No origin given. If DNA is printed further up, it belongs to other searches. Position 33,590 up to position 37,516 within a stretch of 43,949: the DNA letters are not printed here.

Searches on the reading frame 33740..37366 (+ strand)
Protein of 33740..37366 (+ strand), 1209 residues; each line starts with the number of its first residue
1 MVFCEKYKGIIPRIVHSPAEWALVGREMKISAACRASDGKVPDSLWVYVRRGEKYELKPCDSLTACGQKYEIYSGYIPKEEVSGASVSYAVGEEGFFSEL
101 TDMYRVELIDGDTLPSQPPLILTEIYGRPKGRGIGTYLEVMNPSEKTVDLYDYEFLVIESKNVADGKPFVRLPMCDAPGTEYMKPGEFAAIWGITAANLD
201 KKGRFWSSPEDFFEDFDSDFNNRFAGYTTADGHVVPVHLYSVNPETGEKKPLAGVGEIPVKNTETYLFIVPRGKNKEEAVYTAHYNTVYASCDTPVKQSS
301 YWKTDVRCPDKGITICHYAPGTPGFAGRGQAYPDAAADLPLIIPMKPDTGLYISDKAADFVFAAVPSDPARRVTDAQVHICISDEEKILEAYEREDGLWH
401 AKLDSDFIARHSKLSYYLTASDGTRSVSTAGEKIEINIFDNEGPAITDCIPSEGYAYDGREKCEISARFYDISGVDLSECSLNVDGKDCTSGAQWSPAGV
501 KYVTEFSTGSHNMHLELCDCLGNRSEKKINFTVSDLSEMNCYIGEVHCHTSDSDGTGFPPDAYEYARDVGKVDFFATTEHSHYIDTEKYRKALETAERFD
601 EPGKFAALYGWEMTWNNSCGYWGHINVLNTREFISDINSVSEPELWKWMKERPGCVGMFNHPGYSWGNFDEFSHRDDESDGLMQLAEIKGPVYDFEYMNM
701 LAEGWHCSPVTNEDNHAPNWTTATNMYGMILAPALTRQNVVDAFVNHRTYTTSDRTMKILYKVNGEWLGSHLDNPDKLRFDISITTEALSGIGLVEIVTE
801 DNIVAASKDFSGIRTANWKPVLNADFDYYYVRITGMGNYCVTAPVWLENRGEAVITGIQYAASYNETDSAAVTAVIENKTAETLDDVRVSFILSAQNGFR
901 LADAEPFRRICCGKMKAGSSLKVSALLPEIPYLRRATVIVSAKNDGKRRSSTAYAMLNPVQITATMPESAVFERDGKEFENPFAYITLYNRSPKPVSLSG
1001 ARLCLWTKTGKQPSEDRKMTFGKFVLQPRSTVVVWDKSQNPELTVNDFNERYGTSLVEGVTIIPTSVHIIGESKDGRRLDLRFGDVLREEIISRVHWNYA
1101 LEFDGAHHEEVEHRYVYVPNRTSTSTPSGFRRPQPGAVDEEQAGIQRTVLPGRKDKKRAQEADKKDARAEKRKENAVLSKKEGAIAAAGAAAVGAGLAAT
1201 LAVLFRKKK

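Call 26: search_protein_families(library=pfam, proteins=[window:33740-37366:+], max_evalue=0.00001)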
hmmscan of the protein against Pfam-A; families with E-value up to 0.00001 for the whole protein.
window:33740-37366:+ (1209 aa): 2 families
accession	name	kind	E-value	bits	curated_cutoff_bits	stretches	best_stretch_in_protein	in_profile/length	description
PF00932.25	LTD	-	4.2e-10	40.4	34.3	0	960-1046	8-74/109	Lamin Tail Domain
PF12228.14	DUF3604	-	1.8e-06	27.1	20.4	0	578-651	126-206/591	Protein of unknown function (DUF3604)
